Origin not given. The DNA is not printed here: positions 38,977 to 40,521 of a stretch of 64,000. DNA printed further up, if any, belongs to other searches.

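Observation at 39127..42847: Orphan two-gene module: Orc1/STAND-like ATPase plus PrimPol(AEP)-SF2 helicase fusion, sitting in a defence-island slot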

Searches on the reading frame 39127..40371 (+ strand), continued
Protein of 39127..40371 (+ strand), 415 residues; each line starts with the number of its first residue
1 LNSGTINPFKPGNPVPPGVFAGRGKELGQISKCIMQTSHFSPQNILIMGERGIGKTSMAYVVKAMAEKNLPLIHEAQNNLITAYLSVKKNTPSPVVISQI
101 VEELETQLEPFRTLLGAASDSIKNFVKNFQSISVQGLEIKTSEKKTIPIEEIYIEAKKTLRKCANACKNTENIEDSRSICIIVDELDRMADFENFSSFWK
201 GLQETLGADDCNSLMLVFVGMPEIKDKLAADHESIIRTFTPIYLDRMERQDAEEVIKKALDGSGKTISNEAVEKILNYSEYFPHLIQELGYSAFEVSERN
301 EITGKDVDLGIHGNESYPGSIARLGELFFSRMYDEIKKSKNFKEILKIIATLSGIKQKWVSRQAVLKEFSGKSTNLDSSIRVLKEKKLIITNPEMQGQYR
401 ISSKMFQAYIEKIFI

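Call 60: find_encoding_contigs(protein=P0128, flank=6000, max_places=3)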
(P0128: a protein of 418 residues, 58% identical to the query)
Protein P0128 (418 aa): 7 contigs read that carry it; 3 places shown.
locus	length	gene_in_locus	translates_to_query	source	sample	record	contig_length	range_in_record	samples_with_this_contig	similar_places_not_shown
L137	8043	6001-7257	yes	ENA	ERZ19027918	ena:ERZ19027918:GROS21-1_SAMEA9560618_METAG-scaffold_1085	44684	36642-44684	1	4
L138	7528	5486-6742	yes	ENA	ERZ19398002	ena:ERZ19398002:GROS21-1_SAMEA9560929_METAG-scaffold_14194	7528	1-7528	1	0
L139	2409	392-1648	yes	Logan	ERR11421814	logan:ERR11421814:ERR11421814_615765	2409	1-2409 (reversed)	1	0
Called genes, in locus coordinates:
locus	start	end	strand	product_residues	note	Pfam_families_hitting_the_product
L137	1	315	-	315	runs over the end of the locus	PF04542:Sigma70_r2, PF08281:Sigma70_r4_2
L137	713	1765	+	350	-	PF02016:Peptidase_S66, PF17676:Peptidase_S66C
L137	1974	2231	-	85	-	-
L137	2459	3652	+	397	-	PF11141:DUF2914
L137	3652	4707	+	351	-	PF13385:Laminin_G_3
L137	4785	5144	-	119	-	PF22600:MTPAP-like_central (weak), PF01909:NTP_transf_2, PF18765:Polbeta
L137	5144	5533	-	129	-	PF05168:HEPN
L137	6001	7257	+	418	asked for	PF13191:AAA_16, PF13401:AAA_22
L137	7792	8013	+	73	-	-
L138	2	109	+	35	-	?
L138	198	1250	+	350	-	PF02016:Peptidase_S66, PF17676:Peptidase_S66C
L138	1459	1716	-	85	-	-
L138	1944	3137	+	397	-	PF11141:DUF2914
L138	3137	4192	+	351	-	PF13385:Laminin_G_3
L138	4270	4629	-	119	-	PF22600:MTPAP-like_central (weak), PF01909:NTP_transf_2, PF18765:Polbeta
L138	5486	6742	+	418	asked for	PF13191:AAA_16, PF13401:AAA_22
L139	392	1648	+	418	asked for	PF13191:AAA_16, PF13401:AAA_22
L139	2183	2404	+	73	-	-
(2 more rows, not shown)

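Call 62: search_protein_families(library=pfam, proteins=[L129:2816-3877:-, L129:3885-4118:-, L129:7332-7733:-], max_evalue=0.01)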
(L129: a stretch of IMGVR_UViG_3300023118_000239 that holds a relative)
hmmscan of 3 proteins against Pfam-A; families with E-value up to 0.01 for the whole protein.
L129:2816-3877:- (354 aa): 3 families
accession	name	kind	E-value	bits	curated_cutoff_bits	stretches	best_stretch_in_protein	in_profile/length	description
PF00589.27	Phage_integrase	-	1.1e-08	35.5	27.1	1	188-346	23-168/172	Phage integrase family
PF24624.1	Int_N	-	0.0039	18.3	27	1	87-163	17-98/100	Phage integrase, N-terminal domain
PF22022.2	Phage_int_M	-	0.0078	16.9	27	0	85-163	13-95/96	Phage integrase central domain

L129:3885-4118:- (78 aa): 1 family
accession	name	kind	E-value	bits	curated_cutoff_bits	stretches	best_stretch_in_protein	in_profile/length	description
PF13986.11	DUF4224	-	9.3e-10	38.7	22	1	10-50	4-44/45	Domain of unknown function (DUF4224)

L129:7332-7733:- (134 aa): 0 families

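Call 63: predict_structure(alignment_id=A1)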
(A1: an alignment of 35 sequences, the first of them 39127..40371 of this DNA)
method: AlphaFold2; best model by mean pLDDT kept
length: 415 residues; sequences in the alignment: 35
mean_pLDDT: 86.4   pTM: 0.82
mean pLDDT of the five models: 86.4, 86.2, 86.2, 85.8, 85.4
residues with pLDDT >= 90: 217; 70-90: 150; 50-70: 43; < 50: 5
segments of 3 or more residues with pLDDT < 50: 1-3
pLDDT, mean of each block of 10 residues (from residue 1): 64 55 81 94 94 86 90 82 94 93 92 82 83 58 71 93 91 90 96 95 94 95 94 94 90 87 89 92 88 90 94 87 69 70 91 88 94 91 89 92 85 75
secondary structure, 60 per line:
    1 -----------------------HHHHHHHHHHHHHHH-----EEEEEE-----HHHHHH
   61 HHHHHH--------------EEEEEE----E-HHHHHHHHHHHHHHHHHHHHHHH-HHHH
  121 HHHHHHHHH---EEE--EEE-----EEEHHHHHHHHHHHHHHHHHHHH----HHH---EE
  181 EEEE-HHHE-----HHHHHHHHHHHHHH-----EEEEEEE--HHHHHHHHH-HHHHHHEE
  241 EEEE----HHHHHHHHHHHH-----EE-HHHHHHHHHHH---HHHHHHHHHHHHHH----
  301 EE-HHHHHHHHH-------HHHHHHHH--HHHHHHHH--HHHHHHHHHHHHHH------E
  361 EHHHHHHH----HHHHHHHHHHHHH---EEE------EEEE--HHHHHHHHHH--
elements in order: H24-38 E44-49 H55-66 E81-86 H93-115 H117-129 E133-135 E138-140 E146-148 H149-168 E179-184 H195-208 E214-220 H223-231 H233-238 E239-244 H249-260 H269-279 H283-296 H304-312 H320-327 H330-337 H340-353 H362-368 H373-385 E389-391 E398-401 H404-413

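Call 66: fold_search(model_id=the predicted structure, library=pdb)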
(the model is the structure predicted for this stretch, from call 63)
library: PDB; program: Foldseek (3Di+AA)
matches with E <= 10: 1717; with E <= 0.001: 503
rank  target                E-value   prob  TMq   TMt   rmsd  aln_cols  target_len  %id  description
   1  2qby_A                6.2e-11  1.00  0.43  0.48   9.4       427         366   13  Crystal structure of a heterodimer of Cdc6/Orc1 initiators bound to origin DNA (from S. solfataricus) (released 2007-09-11)
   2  1w5t_C                1.5e-09  1.00  0.46  0.48  14.6       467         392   12  Structure of the Aeropyrum Pernix ORC2 protein (ADPNP-ADP complexes) (released 2004-10-05)
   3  1fnn_A                4.3e-09  1.00  0.46  0.49   8.7       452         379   12  CRYSTAL STRUCTURE OF CDC6P FROM PYROBACULUM AEROPHILUM (released 2000-10-04)
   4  1w5s_B                4.3e-09  1.00  0.43  0.45   8.9       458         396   13  Structure of the Aeropyrum Pernix ORC2 protein (ADP form) (released 2004-10-05)
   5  1w5t_A                6.2e-09  1.00  0.49  0.52   8.1       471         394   14  Structure of the Aeropyrum Pernix ORC2 protein (ADPNP-ADP complexes) (released 2004-10-05)
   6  7jgr_A                8.8e-09  1.00  0.44  0.46  10.3       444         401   14  Structure of Drosophila ORC bound to DNA (84 bp) and Cdc6 (released 2020-09-09)
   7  1w5s_A                8.8e-09  1.00  0.45  0.47   8.7       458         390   14  Structure of the Aeropyrum Pernix ORC2 protein (ADP form) (released 2004-10-05)
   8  8s0e_A                1.4e-08  1.00  0.46  0.51  10.4       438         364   13  H. sapiens OCCM bound to double stranded DNA (released 2024-10-02)
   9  2v1u_A                2.1e-08  1.00  0.40  0.43  10.1       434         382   13  STRUCTURE OF THE AEROPYRUM PERNIX ORC1 PROTEIN IN COMPLEX WITH DNA (released 2007-09-18)
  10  2qen                  2.5e-08  1.00  0.43  0.49   9.0       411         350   12  The walker-type atpase paby2304 of pyrococcus abyssi (released 2008-07-01)
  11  7jpq_D                2.7e-08  1.00  0.35  0.36  13.1       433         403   15  ORC-O2-5: Human Origin Recognition Complex (ORC) with subunits 2,3,4,5 (released 2020-09-02)
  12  7tjj_A                4.0e-08  1.00  0.44  0.38  12.0       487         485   10  S. cerevisiae ORC bound to 84 bp ARS1 DNA and Cdc6 (state 1) with docked Orc6 N-terminal domain (released 2022-10-05)
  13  7tjf_A                4.7e-08  1.00  0.39  0.34  12.0       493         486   12  S. cerevisiae ORC bound to 84 bp ARS1 DNA (released 2023-01-18)
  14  9gjp_E                7.3e-08  1.00  0.33  0.33  16.2       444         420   12  OCCM maturation intermediate stalled with an Arginine Finger mutation in Mcm5: Conformer 2 (released 2025-03-05)
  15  7tjh_A                7.7e-08  1.00  0.45  0.39  11.7       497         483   12  S. cerevisiae ORC bound to 84 bp ARS1 DNA and Cdc6 (state 1) with flexible Orc6 N-terminal domain (released 2022-10-05)
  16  2qby_B                8.5e-08  1.00  0.43  0.48  12.1       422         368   14  Crystal structure of a heterodimer of Cdc6/Orc1 initiators bound to origin DNA (from S. solfataricus) (released 2007-09-11)
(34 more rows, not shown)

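Call 101: find_encoding_contigs(protein=P0124, flank=3000, max_places=3)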
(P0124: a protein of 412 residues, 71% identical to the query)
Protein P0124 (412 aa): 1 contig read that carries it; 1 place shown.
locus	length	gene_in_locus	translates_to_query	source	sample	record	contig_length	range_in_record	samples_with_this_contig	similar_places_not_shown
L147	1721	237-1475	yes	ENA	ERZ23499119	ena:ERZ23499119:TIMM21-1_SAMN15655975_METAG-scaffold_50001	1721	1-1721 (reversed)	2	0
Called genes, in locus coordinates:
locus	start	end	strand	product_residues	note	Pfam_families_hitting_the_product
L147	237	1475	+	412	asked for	PF13191:AAA_16 (weak), PF13401:AAA_22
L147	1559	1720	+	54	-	?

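Call 102: find_encoding_contigs(protein=P0121, flank=3000, max_places=3)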
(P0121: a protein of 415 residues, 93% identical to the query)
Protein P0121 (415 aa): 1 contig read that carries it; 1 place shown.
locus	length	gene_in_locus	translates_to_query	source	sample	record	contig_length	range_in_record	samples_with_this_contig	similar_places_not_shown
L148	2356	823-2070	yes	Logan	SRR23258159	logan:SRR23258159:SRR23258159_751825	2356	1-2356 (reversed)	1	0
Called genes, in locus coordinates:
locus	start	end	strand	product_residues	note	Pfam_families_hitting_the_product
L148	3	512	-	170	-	?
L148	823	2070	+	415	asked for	PF13191:AAA_16, PF20703:nSTAND1 (weak), PF13401:AAA_22 (weak)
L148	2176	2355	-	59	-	?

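Call 107: search_protein_families(library=pfam, proteins=[L148:6-512:-], max_evalue=0.001)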
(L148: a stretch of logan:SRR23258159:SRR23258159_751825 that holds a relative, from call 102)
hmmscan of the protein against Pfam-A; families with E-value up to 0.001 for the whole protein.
L148:6-512:- (169 aa): 1 family
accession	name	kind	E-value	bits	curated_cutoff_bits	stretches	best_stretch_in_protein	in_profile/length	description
PF07508.19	Recombinase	-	6.3e-08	33.2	21.1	1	97-147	2-52/102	Recombinase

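Call 114: find_encoding_contigs(protein=P0221, flank=1000, max_places=2)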
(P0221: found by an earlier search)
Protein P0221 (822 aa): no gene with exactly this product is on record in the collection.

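Call 118: search_protein_representatives(protein=window:39127-40371:+)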
Query: 415 residues. Proteins with E-value up to 0.001 (for the whole library): 1688; up to 1e-10: 443; up to 1e-30: 68. The best 150 are listed.
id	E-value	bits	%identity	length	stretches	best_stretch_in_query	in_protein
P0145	4.3e-120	418.3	49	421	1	5-414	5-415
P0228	3.1e-74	267.4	40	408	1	1-411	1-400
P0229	1.5e-69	252.0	55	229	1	189-414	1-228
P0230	5.2e-64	233.7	68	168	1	249-413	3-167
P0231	3.4e-53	198.1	33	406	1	6-411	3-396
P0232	5.4e-52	194.2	33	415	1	6-411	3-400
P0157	4.5e-51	191.1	34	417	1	5-410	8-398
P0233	1.2e-47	179.9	32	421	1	6-412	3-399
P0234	1.6e-46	176.1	30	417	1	6-411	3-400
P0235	1.5e-45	173.0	32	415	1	6-410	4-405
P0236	4.1e-44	168.2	32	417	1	6-411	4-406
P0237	4.2e-44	168.2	31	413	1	6-411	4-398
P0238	5.8e-44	167.7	31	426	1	6-410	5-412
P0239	7.4e-44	167.4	29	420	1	6-412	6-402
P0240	2.0e-43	166.0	31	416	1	6-411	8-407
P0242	2.8e-42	162.2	30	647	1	5-413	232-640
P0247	2.3e-41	159.2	33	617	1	3-411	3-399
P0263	3.7e-37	145.3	26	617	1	6-411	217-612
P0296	2.4e-30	122.9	31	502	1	7-409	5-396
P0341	9.5e-24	101.2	29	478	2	5-299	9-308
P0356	2.9e-22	96.3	26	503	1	6-410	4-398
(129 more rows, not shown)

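Call 119: search_protein_families(library=pfam, proteins=[P0242, P0263, P0247, P0296, P0356, P0341], max_evalue=0.001)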
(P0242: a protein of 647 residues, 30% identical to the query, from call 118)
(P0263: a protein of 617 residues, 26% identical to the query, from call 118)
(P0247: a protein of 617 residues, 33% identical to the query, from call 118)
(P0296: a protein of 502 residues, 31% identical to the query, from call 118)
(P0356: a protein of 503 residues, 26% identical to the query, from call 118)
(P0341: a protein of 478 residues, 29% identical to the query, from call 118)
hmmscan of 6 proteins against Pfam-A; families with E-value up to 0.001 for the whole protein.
P0242 (647 aa): 7 families
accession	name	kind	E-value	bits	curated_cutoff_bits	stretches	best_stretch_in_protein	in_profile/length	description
PF12799.13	LRR_4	-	8.2e-19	67.7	27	3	113-154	1-43/44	Leucine Rich repeats (2 copies)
PF13855.12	LRR_8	-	2.4e-09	37.3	27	0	129-169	19-61/61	Leucine rich repeat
PF13191.12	AAA_16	-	9.8e-07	29.9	32.6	1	247-295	2-51/167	AAA ATPase domain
PF23598.1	LRR_14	-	6.2e-06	25.6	40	1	74-191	5-132/353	Leucine-rich repeat region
PF13401.12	AAA_22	-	1.8e-05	25.5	27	0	268-352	4-80/130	AAA domain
PF14580.12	LRR_9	-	0.00071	19.6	30.5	1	108-170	59-126/175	Leucine-rich repeat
PF23622.1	LRR_At1g61320_AtMIF1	-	0.00089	19.2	26.9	0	39-105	40-106/384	At1g61320/AtMIF1, LRR domain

P0263 (617 aa): 2 families
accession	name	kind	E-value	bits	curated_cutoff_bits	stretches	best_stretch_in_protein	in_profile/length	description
PF13191.12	AAA_16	-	1e-11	46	32.6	1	231-403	2-156/167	AAA ATPase domain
PF13401.12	AAA_22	-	0.00018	22.3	27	0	253-423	5-124/130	AAA domain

P0247 (617 aa): 8 families
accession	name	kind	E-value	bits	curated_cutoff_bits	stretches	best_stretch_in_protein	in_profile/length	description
PF00211.25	Guanylate_cyc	-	1.2e-15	58.1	21.9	1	440-605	4-173/183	Adenylate and Guanylate cyclase catalytic domain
PF13191.12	AAA_16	-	2.6e-11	44.7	32.6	1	20-177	2-149/167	AAA ATPase domain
PF13401.12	AAA_22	-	2.3e-10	41.3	27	1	43-213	6-129/130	AAA domain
PF20703.3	nSTAND1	-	8.3e-07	29.4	27.1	1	14-377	10-326/379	Novel STAND NTPase 1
PF07693.20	KAP_NTPase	-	1.8e-05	24.6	20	1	33-174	11-165/293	KAP family P-loop domain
PF24883.2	NPHP3_N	-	0.00011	22.9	24.8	1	40-110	20-86/164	Nephrocystin 3, N-terminal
PF00004.35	AAA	-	0.00068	20.5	21.2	0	45-134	1-38/131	ATPase family associated with various cellular activities (AAA)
PF14532.12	Sigma54_activ_2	-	0.00078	20.1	25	0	21-71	1-50/138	Sigma-54 interaction domain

P0296 (502 aa): 2 families
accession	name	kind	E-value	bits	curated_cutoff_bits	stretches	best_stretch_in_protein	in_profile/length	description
PF13191.12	AAA_16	-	4.5e-08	34.2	32.6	1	20-196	4-158/167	AAA ATPase domain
PF13401.12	AAA_22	-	0.00011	23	27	1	45-217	10-130/130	AAA domain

P0356 (503 aa): 4 families
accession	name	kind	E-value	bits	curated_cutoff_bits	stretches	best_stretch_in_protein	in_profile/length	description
PF13191.12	AAA_16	-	3e-11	44.5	32.6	1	18-193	2-158/167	AAA ATPase domain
PF13401.12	AAA_22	-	5.6e-06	27.1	27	1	44-214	9-126/130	AAA domain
PF10923.14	BrxC_BrxD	-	1.3e-05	24.7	22.2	1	15-127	24-135/414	BREX system ATP-binding protein BrxC/D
PF00004.35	AAA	-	0.00093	20.1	21.2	0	129-213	22-112/131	ATPase family associated with various cellular activities (AAA)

P0341 (478 aa): 5 families
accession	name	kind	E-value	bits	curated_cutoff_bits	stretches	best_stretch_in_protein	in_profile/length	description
PF13191.12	AAA_16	-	2e-10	41.9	32.6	1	24-167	2-129/167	AAA ATPase domain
PF13401.12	AAA_22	-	1.1e-06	29.5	27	1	49-226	8-128/130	AAA domain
PF05621.17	TniB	-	4.1e-06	26.8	22.4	1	30-127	19-114/189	Bacterial TniB protein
PF01637.24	ATPase_2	-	2.5e-05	24.6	33.2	1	24-211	1-141/225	ATPase domain predominantly from Archaea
PF09339.16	HTH_IclR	-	0.00034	20.8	22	0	398-428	20-50/52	IclR helix-turn-helix domain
